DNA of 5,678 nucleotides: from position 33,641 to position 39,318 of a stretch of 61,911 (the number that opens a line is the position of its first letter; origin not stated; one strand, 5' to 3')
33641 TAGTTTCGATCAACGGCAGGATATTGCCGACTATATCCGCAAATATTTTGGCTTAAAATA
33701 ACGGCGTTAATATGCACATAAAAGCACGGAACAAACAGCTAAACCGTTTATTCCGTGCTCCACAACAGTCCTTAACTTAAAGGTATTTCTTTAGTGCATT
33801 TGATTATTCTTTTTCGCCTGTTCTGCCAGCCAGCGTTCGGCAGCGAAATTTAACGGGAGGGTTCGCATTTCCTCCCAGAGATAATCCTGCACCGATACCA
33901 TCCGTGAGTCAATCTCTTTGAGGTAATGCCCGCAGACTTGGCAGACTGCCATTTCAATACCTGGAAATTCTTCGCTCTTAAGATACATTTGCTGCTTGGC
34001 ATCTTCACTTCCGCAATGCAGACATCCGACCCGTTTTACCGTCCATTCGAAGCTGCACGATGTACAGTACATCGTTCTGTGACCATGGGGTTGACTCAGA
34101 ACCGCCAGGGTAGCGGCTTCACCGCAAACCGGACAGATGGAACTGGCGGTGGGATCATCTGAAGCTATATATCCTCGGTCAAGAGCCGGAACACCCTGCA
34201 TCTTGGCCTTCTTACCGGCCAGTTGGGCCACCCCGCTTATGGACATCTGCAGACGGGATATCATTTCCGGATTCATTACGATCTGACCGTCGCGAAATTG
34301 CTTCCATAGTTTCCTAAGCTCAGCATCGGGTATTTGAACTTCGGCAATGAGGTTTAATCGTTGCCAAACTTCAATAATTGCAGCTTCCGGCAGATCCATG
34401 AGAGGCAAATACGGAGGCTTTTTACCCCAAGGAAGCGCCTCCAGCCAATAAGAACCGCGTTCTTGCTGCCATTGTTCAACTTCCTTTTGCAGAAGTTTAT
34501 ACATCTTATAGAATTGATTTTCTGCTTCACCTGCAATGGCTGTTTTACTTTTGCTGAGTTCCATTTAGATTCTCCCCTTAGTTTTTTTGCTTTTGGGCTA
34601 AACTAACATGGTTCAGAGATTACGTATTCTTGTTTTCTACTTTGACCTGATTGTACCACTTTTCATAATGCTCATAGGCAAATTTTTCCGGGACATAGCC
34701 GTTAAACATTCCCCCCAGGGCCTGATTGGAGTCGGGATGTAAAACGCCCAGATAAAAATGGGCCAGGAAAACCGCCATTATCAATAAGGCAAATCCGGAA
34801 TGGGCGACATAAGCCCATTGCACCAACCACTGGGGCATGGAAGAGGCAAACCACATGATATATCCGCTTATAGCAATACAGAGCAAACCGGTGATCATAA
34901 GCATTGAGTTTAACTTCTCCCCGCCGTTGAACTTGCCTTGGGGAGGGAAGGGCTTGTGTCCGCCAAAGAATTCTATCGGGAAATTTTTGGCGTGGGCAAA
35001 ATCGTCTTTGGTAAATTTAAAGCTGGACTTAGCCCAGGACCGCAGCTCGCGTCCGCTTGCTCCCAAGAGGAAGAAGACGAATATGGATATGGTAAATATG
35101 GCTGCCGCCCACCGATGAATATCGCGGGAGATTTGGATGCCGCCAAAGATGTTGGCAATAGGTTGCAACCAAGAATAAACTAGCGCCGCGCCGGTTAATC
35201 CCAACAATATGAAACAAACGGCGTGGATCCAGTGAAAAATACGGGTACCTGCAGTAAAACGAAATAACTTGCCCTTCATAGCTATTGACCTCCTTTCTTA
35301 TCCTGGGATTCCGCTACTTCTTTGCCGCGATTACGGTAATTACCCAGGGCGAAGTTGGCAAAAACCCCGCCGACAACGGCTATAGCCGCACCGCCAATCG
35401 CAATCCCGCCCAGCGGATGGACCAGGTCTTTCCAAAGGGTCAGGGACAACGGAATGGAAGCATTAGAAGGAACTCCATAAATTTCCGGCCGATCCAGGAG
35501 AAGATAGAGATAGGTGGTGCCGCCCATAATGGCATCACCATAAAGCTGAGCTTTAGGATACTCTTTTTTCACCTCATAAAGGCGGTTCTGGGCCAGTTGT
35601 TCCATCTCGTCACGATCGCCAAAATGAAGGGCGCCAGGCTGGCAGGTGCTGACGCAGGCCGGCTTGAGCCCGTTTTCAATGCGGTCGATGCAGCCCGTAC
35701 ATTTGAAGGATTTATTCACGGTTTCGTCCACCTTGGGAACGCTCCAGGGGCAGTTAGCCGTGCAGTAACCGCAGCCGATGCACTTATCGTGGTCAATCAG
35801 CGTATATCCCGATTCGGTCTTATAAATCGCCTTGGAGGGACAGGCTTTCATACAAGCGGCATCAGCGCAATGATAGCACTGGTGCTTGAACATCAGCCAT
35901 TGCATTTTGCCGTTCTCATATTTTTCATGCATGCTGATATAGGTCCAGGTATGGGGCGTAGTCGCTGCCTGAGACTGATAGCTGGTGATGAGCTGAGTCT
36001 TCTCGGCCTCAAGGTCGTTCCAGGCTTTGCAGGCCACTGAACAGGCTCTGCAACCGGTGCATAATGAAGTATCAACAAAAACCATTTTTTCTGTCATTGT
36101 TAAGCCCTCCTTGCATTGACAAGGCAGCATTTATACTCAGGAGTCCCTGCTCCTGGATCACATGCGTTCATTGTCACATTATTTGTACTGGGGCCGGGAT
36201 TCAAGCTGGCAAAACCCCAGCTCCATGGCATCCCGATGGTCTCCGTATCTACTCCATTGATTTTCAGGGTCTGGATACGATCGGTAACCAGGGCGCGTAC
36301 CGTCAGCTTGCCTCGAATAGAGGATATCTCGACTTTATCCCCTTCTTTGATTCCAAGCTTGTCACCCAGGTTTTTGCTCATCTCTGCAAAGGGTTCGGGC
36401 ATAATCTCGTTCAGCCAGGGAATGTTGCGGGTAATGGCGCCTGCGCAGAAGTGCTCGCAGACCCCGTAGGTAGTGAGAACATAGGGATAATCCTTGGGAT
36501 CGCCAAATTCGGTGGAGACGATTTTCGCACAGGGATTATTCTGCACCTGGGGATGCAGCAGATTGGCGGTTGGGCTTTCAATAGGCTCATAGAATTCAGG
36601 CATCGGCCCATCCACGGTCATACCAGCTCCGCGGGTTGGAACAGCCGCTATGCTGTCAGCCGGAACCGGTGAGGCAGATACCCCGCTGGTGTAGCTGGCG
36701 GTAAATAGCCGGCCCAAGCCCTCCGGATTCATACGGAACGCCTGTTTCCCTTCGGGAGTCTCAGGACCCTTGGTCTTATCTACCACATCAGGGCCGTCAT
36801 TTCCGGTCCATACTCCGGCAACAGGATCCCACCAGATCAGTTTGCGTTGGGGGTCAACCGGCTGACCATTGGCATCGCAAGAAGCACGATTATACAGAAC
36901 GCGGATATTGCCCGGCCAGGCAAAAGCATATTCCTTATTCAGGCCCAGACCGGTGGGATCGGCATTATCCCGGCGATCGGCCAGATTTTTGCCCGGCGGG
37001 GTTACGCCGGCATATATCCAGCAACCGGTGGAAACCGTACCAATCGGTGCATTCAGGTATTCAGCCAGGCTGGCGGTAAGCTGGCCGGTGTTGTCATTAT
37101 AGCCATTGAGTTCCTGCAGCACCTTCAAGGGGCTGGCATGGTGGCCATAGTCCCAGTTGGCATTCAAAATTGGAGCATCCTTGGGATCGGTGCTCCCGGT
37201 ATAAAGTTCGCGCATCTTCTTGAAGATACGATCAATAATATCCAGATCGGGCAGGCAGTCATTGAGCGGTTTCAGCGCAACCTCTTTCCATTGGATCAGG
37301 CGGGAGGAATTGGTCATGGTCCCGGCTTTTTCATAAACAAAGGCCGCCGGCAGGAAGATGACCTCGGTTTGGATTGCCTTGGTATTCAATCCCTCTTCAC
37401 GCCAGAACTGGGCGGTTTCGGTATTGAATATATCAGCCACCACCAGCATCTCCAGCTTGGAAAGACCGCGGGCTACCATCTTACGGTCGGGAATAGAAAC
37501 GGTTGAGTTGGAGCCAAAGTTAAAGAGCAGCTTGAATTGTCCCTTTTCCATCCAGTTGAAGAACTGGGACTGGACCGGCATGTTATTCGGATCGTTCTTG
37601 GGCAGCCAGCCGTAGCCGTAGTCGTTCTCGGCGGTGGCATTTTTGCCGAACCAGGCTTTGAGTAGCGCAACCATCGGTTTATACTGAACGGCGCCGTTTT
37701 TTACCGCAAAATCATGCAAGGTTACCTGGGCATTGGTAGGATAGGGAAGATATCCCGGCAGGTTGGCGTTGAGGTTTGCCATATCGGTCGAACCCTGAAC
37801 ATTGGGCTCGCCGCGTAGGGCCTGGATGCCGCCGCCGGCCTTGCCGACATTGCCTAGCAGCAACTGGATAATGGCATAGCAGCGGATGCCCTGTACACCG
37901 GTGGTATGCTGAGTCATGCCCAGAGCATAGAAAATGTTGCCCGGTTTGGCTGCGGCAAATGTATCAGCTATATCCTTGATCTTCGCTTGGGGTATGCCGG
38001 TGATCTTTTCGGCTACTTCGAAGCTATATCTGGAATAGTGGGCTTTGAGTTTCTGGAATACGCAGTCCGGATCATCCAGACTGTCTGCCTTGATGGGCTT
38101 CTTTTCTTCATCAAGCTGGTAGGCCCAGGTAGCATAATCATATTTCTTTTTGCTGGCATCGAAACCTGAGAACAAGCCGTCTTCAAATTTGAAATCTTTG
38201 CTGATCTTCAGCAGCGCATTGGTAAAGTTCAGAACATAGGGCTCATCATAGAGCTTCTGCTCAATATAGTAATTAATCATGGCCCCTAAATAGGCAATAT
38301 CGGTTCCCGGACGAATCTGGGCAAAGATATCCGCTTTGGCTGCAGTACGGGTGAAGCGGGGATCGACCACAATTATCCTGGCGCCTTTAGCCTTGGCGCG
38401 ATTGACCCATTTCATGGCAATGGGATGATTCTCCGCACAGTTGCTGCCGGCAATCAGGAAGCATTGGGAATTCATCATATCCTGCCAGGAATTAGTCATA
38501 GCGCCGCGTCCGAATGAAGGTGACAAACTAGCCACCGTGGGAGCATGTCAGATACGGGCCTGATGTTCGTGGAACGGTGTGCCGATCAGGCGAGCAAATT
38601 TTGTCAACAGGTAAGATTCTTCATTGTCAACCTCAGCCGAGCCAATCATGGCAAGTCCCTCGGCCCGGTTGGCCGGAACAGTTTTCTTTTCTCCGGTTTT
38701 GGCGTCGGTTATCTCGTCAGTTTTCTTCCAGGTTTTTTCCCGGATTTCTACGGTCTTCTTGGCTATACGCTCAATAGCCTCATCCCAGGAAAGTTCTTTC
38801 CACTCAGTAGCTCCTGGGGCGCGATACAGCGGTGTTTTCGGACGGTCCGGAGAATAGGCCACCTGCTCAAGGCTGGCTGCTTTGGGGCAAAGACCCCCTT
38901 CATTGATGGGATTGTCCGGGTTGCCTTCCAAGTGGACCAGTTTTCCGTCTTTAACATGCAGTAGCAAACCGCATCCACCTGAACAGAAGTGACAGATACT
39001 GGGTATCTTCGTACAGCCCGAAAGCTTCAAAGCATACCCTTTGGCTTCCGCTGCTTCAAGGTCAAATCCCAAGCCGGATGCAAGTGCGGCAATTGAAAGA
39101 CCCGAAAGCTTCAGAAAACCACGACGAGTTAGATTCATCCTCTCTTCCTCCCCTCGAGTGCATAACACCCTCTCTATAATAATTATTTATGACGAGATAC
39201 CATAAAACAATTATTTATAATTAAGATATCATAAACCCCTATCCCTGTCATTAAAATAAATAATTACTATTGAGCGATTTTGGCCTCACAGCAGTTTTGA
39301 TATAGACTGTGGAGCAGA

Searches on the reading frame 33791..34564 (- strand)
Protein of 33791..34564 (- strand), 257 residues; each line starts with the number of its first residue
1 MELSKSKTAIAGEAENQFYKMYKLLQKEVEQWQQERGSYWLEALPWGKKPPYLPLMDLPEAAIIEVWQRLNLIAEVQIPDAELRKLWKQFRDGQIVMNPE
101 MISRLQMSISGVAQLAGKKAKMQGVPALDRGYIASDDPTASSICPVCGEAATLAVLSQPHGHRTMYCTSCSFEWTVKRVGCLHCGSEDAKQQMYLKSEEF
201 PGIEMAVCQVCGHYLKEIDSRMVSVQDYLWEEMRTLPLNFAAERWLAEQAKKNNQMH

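Call 5: search_protein_families(library=pfam, proteins=[window:33791-34564:-])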
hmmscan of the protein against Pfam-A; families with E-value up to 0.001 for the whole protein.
window:33791-34564:- (257 aa): 1 family
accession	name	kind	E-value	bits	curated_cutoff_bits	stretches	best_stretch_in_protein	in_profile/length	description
PF24859.1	FdhE_central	-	4e-06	27.3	27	1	143-178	1-39/39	FdhE, central domain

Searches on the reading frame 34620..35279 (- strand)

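Call 5: search_protein_families(library=pfam, proteins=[window:34620-35279:-])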
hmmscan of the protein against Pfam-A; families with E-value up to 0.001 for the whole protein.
window:34620-35279:- (219 aa): 1 family
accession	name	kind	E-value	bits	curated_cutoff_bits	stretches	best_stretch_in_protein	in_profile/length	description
PF01292.26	Ni_hydr_CYTB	-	5.3e-25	88.7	30.1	1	7-194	1-179/179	Prokaryotic cytochrome b561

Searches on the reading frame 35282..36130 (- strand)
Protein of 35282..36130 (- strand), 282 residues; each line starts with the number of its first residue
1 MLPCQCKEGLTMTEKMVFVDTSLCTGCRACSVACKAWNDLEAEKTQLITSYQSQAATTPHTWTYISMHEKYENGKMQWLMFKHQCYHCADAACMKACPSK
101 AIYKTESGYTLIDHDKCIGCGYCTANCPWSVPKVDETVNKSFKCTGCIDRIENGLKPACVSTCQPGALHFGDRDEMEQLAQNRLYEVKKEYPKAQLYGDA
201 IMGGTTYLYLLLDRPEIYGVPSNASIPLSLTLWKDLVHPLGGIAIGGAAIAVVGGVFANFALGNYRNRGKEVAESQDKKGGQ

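Call 5: search_protein_families(library=pfam, proteins=[window:35282-36130:-])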
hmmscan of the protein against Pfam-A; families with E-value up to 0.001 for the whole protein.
window:35282-36130:- (282 aa): 12 families
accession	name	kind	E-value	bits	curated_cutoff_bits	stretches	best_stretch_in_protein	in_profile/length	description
PF13247.11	Fer4_11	-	2.5e-25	89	26.2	1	77-173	2-100/100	4Fe-4S dicluster domain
PF12838.12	Fer4_7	-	1.6e-15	57.7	27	2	24-101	2-52/52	4Fe-4S dicluster domain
PF13237.11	Fer4_10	-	1.3e-11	44.7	25.5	2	111-163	3-52/53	4Fe-4S dicluster domain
PF13187.11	Fer4_9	-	1.8e-11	44.3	27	2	84-128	1-48/52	4Fe-4S dicluster domain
PF12797.12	Fer4_2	-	7.2e-11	41.7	24.5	2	109-129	2-22/22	4Fe-4S binding domain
PF00037.32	Fer4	-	7.8e-10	38.6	21.1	1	112-129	3-20/24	4Fe-4S binding domain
PF12837.12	Fer4_6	-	5.5e-08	32.8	25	1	112-128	4-20/24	4Fe-4S binding domain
PF14697.11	Fer4_21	-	1.8e-05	25.2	35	1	83-128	6-52/59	4Fe-4S dicluster domain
PF25160.1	LdpA_Fe-S-bd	-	0.00022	21.4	27.6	1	92-130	8-41/49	LdpA Fe-S cluster-binding domain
PF12798.12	Fer4_3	-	0.00029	21.9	27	0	117-129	1-13/15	4Fe-4S binding domain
PF09163.16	Form-deh_trans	-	0.00035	20.8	22.1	1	226-253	1-28/44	Formate dehydrogenase N, transmembrane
PF13183.11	Fer4_8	-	0.00047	21.1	27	0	22-100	3-67/68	4Fe-4S dicluster domain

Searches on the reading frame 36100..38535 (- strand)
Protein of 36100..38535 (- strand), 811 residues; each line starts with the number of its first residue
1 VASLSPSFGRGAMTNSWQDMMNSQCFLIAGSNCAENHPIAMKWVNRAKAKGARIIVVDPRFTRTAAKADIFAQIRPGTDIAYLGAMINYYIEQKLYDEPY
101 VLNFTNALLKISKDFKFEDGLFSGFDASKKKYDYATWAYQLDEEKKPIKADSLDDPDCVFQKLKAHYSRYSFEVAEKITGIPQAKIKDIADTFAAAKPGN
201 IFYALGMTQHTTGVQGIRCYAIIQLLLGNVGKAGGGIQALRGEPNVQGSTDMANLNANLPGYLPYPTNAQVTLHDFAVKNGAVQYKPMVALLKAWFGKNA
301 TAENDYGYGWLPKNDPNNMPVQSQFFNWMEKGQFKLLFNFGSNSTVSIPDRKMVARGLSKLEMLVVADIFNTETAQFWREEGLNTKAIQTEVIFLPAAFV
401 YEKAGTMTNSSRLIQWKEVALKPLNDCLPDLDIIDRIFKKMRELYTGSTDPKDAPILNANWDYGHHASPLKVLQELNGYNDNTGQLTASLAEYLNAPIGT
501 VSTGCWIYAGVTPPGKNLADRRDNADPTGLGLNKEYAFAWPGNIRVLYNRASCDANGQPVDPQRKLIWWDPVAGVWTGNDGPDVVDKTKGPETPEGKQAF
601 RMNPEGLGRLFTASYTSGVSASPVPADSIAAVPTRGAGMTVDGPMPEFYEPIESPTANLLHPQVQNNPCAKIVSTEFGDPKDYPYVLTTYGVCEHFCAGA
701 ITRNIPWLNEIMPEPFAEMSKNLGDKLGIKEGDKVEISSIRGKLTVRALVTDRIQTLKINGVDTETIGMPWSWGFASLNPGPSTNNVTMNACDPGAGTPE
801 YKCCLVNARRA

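Call 5: search_protein_families(library=pfam, proteins=[window:36100-38535:-])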
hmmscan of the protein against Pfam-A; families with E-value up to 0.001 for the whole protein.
window:36100-38535:- (811 aa): 2 families
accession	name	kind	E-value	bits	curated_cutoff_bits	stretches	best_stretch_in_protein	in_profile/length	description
PF00384.28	Molybdopterin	-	2.6e-25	89.6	24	1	12-439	97-352/353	Molybdopterin oxidoreductase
PF01568.27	Molydop_binding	-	7e-18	65.1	26.8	1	686-804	2-109/110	Molydopterin dinucleotide binding domain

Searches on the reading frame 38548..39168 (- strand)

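Call 5: search_protein_families(library=pfam, proteins=[window:38548-39168:-])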
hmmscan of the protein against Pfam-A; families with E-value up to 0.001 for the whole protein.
window:38548-39168:- (206 aa): 1 family
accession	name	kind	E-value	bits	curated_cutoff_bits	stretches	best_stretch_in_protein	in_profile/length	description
PF04879.21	Molybdop_Fe4S4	-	1.7e-18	66.8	22.7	1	54-106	3-55/55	Molybdopterin oxidoreductase Fe4S4 domain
